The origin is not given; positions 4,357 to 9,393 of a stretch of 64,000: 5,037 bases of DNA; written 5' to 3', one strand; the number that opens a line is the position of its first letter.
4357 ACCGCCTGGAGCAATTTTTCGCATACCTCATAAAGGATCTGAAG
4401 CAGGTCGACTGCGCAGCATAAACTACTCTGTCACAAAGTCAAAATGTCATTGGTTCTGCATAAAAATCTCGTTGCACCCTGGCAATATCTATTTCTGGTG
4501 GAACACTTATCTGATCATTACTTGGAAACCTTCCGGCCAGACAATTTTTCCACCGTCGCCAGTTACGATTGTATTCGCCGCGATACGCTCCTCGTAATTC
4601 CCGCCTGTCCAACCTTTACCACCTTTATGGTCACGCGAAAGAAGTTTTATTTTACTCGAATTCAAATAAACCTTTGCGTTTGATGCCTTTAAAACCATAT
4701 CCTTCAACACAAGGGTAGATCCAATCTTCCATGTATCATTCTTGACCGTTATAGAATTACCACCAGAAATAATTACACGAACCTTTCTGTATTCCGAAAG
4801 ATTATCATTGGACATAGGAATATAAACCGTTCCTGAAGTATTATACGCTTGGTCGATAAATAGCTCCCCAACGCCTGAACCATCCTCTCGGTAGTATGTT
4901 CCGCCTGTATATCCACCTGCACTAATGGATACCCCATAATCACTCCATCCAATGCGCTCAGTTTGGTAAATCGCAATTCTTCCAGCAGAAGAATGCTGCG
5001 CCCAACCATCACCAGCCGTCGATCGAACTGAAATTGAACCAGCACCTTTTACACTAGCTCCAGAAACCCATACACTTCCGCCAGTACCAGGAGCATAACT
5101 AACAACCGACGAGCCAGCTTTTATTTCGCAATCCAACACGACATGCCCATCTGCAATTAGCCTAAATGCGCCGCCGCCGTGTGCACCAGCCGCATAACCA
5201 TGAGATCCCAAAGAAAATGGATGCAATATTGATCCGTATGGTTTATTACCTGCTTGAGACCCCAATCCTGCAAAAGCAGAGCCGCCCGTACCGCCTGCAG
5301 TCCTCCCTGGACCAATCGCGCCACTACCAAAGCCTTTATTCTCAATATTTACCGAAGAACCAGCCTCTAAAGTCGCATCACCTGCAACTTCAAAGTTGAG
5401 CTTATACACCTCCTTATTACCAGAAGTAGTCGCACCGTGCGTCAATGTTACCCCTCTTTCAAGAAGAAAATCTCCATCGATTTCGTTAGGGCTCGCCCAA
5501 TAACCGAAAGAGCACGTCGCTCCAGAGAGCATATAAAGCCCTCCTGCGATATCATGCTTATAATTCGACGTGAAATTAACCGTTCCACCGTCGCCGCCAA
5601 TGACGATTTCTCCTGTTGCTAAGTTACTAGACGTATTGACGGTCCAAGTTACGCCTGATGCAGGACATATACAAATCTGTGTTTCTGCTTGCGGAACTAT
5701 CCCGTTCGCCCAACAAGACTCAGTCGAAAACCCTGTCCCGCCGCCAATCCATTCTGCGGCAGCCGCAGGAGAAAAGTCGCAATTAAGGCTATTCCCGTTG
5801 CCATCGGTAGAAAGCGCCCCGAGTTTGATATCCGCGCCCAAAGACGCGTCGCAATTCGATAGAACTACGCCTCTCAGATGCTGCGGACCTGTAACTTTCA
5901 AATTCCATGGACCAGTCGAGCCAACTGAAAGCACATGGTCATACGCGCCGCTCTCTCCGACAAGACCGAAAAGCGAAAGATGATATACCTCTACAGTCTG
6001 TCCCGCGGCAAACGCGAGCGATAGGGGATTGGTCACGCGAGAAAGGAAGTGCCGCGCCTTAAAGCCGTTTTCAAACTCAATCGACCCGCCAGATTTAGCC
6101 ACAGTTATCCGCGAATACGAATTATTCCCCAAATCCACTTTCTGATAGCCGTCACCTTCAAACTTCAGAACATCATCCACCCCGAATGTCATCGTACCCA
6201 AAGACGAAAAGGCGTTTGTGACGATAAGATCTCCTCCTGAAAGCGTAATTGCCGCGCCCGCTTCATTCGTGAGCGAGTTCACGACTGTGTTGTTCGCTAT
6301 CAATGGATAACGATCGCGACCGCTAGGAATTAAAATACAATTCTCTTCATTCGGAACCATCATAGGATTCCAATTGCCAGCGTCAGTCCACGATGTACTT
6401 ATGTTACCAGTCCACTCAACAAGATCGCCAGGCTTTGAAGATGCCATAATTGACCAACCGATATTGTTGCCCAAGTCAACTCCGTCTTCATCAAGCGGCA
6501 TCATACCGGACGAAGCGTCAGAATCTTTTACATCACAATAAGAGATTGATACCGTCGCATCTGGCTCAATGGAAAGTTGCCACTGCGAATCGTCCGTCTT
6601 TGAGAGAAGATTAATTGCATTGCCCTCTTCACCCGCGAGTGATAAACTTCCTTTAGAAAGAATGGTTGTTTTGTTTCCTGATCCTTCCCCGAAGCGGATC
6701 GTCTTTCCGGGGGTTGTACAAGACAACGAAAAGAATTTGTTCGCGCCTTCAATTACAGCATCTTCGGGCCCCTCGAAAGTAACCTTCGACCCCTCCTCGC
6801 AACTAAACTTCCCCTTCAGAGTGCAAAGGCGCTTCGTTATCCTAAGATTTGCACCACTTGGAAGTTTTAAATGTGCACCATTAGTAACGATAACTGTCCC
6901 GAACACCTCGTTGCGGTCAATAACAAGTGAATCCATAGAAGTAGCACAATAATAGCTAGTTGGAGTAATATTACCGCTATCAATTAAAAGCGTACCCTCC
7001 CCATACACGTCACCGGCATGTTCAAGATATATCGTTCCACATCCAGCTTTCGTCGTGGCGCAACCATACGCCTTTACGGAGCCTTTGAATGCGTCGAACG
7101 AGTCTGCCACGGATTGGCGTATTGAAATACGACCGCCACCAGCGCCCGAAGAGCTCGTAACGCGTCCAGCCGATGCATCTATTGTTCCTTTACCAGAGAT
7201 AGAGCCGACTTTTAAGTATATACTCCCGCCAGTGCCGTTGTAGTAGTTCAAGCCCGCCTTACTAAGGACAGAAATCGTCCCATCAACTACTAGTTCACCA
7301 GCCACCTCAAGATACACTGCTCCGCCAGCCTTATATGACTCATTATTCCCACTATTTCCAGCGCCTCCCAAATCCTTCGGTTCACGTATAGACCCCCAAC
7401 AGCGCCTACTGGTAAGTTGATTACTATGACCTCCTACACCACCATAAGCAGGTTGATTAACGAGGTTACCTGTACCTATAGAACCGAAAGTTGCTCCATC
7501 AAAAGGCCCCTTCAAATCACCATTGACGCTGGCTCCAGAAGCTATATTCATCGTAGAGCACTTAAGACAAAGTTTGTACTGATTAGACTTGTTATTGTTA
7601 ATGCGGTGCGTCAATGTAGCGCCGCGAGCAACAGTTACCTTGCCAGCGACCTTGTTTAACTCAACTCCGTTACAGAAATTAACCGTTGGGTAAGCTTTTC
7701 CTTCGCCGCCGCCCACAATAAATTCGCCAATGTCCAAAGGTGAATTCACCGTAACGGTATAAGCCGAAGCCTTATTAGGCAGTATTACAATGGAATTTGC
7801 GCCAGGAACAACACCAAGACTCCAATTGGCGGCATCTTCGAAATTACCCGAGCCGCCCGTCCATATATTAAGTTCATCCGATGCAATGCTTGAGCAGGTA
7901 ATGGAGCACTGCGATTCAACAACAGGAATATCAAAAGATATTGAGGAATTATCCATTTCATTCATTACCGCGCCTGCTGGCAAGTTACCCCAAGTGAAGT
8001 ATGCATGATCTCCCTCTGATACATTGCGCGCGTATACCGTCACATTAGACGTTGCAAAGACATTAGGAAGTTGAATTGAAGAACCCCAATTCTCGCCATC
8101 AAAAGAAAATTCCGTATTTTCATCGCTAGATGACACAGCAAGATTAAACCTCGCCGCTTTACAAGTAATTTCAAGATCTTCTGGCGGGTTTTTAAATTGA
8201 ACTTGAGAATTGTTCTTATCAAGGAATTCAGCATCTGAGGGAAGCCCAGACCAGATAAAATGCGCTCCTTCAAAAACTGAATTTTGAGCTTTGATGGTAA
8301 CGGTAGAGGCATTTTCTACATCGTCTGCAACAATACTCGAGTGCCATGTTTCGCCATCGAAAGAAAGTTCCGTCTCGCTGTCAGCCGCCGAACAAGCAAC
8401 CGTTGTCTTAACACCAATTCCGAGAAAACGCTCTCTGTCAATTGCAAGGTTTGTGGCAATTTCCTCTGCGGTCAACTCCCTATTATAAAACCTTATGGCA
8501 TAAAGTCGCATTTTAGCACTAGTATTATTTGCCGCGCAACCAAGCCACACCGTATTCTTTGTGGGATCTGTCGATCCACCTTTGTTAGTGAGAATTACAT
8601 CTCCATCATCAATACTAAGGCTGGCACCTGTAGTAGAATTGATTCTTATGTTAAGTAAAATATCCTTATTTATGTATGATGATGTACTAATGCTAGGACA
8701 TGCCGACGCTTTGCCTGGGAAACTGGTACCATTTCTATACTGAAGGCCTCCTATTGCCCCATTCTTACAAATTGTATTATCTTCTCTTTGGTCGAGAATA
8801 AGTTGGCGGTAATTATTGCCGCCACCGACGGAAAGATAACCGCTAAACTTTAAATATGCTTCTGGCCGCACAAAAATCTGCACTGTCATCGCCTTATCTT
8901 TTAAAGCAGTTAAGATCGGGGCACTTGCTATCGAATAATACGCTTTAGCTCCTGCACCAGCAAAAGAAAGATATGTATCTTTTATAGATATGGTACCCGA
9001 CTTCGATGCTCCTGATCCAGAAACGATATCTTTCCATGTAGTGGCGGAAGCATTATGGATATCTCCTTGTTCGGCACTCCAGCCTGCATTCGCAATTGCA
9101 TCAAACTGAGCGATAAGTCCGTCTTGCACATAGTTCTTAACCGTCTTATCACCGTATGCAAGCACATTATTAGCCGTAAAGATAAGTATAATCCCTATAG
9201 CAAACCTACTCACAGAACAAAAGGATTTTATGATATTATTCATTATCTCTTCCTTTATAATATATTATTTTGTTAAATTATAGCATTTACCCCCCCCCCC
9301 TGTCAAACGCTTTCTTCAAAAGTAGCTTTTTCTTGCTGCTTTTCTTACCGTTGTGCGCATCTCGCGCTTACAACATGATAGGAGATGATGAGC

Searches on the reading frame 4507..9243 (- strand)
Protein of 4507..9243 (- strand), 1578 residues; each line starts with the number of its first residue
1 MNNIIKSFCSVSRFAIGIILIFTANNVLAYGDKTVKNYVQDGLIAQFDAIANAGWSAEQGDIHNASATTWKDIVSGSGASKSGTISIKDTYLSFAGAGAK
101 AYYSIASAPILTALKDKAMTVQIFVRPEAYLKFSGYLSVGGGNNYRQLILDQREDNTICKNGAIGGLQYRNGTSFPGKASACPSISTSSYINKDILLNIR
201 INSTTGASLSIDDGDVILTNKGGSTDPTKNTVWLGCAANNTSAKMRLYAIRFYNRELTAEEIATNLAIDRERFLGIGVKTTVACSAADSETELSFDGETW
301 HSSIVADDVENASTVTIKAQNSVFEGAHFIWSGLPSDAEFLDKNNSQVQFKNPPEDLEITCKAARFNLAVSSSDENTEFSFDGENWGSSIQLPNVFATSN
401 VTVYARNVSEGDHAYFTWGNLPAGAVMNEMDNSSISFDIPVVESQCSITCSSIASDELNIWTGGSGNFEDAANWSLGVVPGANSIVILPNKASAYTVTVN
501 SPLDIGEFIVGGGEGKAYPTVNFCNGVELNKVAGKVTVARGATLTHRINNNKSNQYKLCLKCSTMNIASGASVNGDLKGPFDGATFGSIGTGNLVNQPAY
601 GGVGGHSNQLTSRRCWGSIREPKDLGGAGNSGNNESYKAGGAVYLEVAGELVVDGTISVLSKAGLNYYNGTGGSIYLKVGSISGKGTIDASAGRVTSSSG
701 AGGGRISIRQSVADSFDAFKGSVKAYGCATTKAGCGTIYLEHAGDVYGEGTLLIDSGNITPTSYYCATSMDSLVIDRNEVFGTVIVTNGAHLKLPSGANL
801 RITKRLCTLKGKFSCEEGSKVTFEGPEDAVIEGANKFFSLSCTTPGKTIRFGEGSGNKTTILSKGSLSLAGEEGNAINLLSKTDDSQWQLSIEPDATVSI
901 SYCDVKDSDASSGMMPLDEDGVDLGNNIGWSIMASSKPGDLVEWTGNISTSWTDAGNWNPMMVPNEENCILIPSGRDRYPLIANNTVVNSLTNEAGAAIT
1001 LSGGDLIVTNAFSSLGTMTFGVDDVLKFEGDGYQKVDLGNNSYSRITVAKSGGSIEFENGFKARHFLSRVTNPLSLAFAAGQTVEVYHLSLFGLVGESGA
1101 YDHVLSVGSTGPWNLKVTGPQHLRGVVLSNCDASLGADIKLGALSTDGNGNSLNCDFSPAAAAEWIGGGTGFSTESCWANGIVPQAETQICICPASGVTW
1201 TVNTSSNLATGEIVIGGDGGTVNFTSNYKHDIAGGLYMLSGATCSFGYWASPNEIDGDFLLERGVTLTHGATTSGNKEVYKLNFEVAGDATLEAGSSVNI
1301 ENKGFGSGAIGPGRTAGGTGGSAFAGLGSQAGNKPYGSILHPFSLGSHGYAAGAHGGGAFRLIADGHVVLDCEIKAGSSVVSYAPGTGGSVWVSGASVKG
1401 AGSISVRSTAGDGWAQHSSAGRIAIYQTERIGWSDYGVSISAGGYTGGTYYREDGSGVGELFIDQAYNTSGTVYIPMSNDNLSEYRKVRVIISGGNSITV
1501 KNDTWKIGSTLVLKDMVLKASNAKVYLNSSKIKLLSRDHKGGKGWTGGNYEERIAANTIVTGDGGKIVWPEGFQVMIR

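Call 10: search_protein_families(library=pfam, proteins=[window:4507-9243:-], max_evalue=0.01)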
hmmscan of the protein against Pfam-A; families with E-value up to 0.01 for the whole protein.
window:4507-9243:- (1578 aa): 1 family
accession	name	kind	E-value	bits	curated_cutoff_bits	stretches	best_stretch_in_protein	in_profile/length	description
PF14828.11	Amnionless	-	0.00017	21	30.4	0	466-508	8-49/442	Amnionless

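Call 11: search_protein_families(library=ncbifam, proteins=[window:4507-9243:-], max_evalue=0.01)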
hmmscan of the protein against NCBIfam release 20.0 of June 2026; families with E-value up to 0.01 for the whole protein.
window:4507-9243:- (1578 aa): 0 families

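Call 16: find_encoding_contigs(protein=window:4507-9243:-, flank=3000, max_places=10)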
Protein window:4507-9243:- (1578 aa): 5 contigs read that carry it; 1 place shown.
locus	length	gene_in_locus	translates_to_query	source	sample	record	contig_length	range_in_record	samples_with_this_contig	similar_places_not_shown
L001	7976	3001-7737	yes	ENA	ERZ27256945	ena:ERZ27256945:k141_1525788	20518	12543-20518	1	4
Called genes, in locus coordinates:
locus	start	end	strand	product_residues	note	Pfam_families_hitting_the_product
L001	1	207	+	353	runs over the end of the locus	PF00535:Glycos_transf_2, PF04138:GtrA_DPMS_TM (weak)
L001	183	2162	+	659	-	PF22745:Nlig-Ia, PF01653:DNA_ligase_aden, PF14520:HHH_5 (faint), PF03120:OB_DNA_ligase, PF12826:HHH_2 (weak), PF00533:BRCT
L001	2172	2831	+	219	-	PF00849:PseudoU_synth_2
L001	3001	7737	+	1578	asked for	-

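Call 18: find_homologous_proteins(query=window:4507-9243:-)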
Query window:4507-9243:- (1578 aa): 16 proteins with E <= 0.001 among 8000 candidates.
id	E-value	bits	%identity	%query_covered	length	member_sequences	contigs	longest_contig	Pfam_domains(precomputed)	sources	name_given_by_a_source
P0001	0.0e+0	3391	95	100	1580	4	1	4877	-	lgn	-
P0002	0.0e+0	1972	60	82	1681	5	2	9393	PF13385.14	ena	-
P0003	4.5e-206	706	28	83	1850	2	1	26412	PF13385.14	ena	-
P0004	3.4e-205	703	28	83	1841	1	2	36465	-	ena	-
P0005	1.8e-203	697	28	83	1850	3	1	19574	-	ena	-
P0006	2.0e-194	667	30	82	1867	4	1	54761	-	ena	-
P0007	3.3e-174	600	28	85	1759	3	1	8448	-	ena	-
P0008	2.5e-90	322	30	57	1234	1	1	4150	-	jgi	-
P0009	6.4e-52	195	26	49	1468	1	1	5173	-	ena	-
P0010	9.8e-50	187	41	17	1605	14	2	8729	PF13385.14,PF18998.7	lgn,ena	-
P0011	2.8e-48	183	44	16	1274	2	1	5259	PF13385.14,PF18998.7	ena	-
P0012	2.0e-20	90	29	21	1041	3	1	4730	PF13385.14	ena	-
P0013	3.2e-18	83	37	9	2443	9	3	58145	-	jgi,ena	jgi:hypothetical protein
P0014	6.1e-16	75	29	15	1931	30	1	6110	PF13620.13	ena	-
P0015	1.3e-14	71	36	7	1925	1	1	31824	PF13620.13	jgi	jgi:hypothetical protein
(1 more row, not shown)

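Call 20: find_encoding_contigs(protein=P0001, flank=1500, max_places=10)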
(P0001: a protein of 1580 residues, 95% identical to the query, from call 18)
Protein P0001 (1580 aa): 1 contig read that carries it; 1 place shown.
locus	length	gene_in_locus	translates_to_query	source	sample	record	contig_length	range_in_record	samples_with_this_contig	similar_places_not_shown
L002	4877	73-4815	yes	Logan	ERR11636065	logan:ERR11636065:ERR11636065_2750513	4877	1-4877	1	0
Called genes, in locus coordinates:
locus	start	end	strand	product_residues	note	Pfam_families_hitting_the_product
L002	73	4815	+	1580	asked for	-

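Call 21: find_encoding_contigs(protein=P0002, flank=1500, max_places=10)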
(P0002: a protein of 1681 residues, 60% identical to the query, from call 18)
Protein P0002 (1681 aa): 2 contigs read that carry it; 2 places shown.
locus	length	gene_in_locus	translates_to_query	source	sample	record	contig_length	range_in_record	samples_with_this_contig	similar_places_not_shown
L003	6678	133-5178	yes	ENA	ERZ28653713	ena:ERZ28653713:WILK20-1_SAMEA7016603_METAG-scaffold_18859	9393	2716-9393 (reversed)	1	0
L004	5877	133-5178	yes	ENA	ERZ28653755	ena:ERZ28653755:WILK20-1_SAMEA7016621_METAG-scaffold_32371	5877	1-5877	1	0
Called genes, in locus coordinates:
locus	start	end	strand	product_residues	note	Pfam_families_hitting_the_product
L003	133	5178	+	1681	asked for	PF13385:Laminin_G_3 (weak)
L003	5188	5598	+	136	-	PF14539:DUF4442, PF03061:4HBT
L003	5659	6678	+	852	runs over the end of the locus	PF07549:Sec_GG (faint), PF21760:SecD_1st, PF22599:SecDF_P1_head, PF02355:SecD_SecF_C, PF03176:MMPL (weak), PF02355:SecD_SecF_C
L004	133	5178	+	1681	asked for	PF13385:Laminin_G_3 (weak)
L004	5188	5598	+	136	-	PF14539:DUF4442, PF03061:4HBT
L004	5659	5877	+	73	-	?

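Call 53: search_protein_families(library=pfam, proteins=[window:4507-9243:-, P0002, P0003, P0006], max_evalue=10)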
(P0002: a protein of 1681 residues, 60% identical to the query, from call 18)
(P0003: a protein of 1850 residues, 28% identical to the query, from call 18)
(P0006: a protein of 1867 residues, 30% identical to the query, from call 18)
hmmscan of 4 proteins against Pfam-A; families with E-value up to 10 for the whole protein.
window:4507-9243:- (1578 aa): 1 family
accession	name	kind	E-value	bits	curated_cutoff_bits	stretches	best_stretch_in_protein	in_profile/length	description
PF14828.11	Amnionless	-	0.00017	21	30.4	1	466-508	8-49/442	Amnionless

P0002 (1681 aa): 2 families
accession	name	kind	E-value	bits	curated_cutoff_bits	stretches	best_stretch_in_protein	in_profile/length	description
PF14828.11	Amnionless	-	0.00043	19.6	30.4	2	1050-1092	7-49/442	Amnionless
PF20944.2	StcE_b-sandwich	-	6.3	7.4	27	0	463-481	3-21/75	Metalloprotease StcE, beta-sandwich domain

P0003 (1850 aa): 1 family
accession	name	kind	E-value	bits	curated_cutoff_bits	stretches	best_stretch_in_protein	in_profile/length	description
PF13385.13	Laminin_G_3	-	3.2e-05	24.5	27.6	1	104-251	11-149/151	Concanavalin A-like lectin/glucanases superfamily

P0006 (1867 aa): 0 families
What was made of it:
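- On Laminin_G_3 / ConA-like lectin (LamG) domain: Pfam finds no hit on this protein (calls 10, 53). Homolog P0003 hits Laminin_G_3 weakly (24.5 bits, cut-off 27.6; call 53).
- On Right-handed beta-helix: No Pfam hit (calls 10, 53).
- Checked: Some homologs also give weak Laminin_G_3 hits (calls 18, 53).
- Tried and rejected: Pfam and NCBIfam on the 1578-aa protein gave nothing significant (calls 10, 11, 53).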

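Call 56: find_encoding_contigs(protein=P0006, flank=1500, max_places=4)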
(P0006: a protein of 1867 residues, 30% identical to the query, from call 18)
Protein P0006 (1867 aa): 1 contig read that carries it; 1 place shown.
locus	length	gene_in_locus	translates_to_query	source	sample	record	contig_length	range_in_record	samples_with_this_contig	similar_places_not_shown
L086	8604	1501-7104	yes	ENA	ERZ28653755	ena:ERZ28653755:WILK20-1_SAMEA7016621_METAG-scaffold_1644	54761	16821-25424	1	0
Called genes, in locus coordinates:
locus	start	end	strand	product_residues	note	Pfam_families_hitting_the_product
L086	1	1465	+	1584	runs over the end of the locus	PF18998:Flg_new_2 (weak)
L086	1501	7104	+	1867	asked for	-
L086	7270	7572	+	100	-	PF13560:HTH_31 (weak)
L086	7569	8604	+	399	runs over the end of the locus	PF07804:HipA_C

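Call 57: find_encoding_contigs(protein=P0003, flank=1500, max_places=4)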
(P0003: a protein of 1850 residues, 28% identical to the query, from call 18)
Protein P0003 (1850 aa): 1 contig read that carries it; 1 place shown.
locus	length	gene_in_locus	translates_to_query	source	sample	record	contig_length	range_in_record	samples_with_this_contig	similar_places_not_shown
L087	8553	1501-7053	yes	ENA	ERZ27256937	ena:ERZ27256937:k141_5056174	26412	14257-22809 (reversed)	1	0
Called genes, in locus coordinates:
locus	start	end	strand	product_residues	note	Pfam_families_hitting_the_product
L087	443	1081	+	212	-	PF03167:UDG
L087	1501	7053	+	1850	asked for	PF13385:Laminin_G_3 (faint)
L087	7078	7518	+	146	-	PF01957:NfeD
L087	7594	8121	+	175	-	PF04263:TPK_catalytic, PF21275:Thi_PPkinase_C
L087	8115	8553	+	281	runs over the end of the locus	-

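Call 64: search_solved_structures(query=window:4507-9243:-, max_evalue=1)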
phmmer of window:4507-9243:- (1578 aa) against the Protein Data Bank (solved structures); distinct sequences matched with E-value up to 1: 0.
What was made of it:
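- Tried and rejected: A sequence search of the PDB also gave nothing (call 64).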

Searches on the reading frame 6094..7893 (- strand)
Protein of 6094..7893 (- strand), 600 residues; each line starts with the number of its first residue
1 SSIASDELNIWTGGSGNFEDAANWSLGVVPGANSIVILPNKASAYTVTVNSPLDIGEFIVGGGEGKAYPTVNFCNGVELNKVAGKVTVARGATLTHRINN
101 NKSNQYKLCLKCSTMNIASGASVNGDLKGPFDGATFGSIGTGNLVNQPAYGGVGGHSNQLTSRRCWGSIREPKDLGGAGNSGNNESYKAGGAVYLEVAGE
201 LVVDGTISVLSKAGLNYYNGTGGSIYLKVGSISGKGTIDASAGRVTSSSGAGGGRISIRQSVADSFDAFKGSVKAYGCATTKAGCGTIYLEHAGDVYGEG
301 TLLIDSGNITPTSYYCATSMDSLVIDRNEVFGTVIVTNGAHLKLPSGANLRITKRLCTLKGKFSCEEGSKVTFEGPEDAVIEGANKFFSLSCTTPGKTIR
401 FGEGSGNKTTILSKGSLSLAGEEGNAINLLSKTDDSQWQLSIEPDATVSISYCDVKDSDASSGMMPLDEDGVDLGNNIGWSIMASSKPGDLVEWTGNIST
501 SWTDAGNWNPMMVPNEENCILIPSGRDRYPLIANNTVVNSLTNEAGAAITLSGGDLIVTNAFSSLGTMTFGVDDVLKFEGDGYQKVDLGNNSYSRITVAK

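Call 95: predict_structure(alignment_id=A5)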
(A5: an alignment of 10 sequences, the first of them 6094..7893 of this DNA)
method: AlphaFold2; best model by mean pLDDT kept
length: 600 residues; sequences in the alignment: 10
mean_pLDDT: 78.7   pTM: 0.74
mean pLDDT of the five models: 78.7, 78.3, 77.9, 74.9, 74.5
residues with pLDDT >= 90: 210; 70-90: 227; 50-70: 106; < 50: 57
segments of 3 or more residues with pLDDT < 50: 1-5, 99-101, 128-148, 151-162, 179-184, 462-464, 483-486
pLDDT, mean of each block of 10 residues (from residue 1): 61 92 93 93 91 93 87 82 96 76 66 97 70 33 37 44 68 67 55 92 93 56 88 96 61 86 95 78 77 92 79 64 82 90 87 93 89 94 92 94 83 89 87 84 81 79 53 63 54 87 81 82 91 86 89 82 82 74 63 59
secondary structure, 60 per line:
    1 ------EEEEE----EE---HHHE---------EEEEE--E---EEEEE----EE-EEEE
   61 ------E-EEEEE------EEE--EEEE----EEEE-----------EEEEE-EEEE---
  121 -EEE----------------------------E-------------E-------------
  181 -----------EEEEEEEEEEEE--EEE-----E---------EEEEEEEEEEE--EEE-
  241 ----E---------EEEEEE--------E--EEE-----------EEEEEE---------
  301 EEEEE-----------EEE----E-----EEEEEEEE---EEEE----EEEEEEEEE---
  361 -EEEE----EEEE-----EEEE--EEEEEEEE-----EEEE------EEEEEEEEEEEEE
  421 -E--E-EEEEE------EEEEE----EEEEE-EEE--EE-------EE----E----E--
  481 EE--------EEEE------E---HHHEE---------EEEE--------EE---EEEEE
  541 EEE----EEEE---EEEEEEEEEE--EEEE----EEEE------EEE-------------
elements in order: E7-11 E34-38 E45-49 E57-60 E69-73 E80-82 E85-88 E93-96 E108-112 E114-117 E122-124 E192-203 E206-208 E224-234 E237-239 E255-260 E272-274 E286-291 E301-305 E317-319 E330-337 E341-344 E349-357 E362-365 E370-373 E379-382 E385-392 E398-401 E408-420 E427-431 E438-442 E447-451 E453-455 E491-494 E519-522 E536-543 E548-551 E555-564 E567-570 E575-578 E585-587

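Call 97: fold_search(model_id=the predicted structure, library=pdb)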
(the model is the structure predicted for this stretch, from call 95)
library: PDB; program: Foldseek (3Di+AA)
matches with E <= 10: 142; with E <= 0.001: 0
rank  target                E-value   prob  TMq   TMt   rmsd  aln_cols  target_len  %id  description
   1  4wa0                  5.0e-03  0.33  0.11  0.17  33.9       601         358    9  The structure of a possible adhesin C-terminal domain from Caldicellulosiruptor kronotskyensis (released 2015-03-04)
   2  7kob                  1.5e-02  0.66  0.18  0.25  16.2       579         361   10  Crystal structure of antigen 43b from Escherichia coli CFT073 (released 2022-03-09)
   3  1wxr                  2.2e-02  0.08  0.12  0.08  20.9       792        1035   10  Crystal structure of Heme Binding protein, an autotransporter hemoglobine protease from pathogenic Escherichia coli (released 2005-03-01)
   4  7o7t                  2.6e-02  0.07  0.10  0.09  27.1       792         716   10  Structure of the PL6 family alginate lyase Patl3640 from Pseudoalteromonas atlantica T6c in complex with 4-deoxy-L-eryth (released 2021-07-28)
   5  7o77                  3.2e-02  0.06  0.10  0.09  27.5       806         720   11  Structure of the PL6 family alginate lyase Patl3640 from Pseudoalteromonas atlantica T6c (released 2021-07-28)
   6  4kh3                  7.3e-02  0.14  0.14  0.15  18.2       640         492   12  Structure of a bacterial self-associating protein (released 2014-01-15)
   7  5uyt_B                8.0e-02  0.10  0.12  0.16  24.2       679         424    8  Crystal structure of ice binding protein from an Antarctic bacterium Flavobacteriaceae (released 2017-10-25)
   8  6n2c_B                9.3e-02  0.20  0.16  0.20  36.7       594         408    8  The Crystal Structure of Caldicellulosiruptor hydrothermalis Tapirin C-terminal domain (released 2018-12-19)
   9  3sze                  9.7e-02  0.08  0.12  0.09  19.7       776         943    9  Crystal structure of the passenger domain of the E. coli autotransporter EspP (released 2011-10-12)
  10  4xn3_A                1.1e-01  0.06  0.12  0.12  19.9       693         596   10  Tailspike protein mutant E372A of E. coli bacteriophage HK620 in complex with hexasaccharide (released 2016-01-27)
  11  5uyt_A                1.2e-01  0.08  0.13  0.17  24.0       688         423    8  Crystal structure of ice binding protein from an Antarctic bacterium Flavobacteriaceae (released 2017-10-25)
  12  8yk3_A                1.5e-01  0.04  0.11  0.11  22.2       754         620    7  Blood group B alpha-1,3-galactosidase AgaBb from Bifidobacterium bifidum, construct T7-tag_24-673 (released 2024-07-10)
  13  3syj                  1.6e-01  0.04  0.11  0.09  20.7       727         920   11  Crystal structure of the Haemophilus influenzae Hap adhesin (released 2011-08-24)
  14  6n2c_A                2.2e-01  0.14  0.15  0.18  36.8       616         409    8  The Crystal Structure of Caldicellulosiruptor hydrothermalis Tapirin C-terminal domain (released 2018-12-19)
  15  6n2b_A                2.2e-01  0.08  0.10  0.16  37.4       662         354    8  The Crystal Structure of Caldicellulosiruptor kristjanssonii Tapirin C-terminal domain (released 2018-12-19)
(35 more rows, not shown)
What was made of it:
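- On Right-handed beta-helix: The top hits are all beta-helix adhesins, lyases or tailspikes (calls 95, 97).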
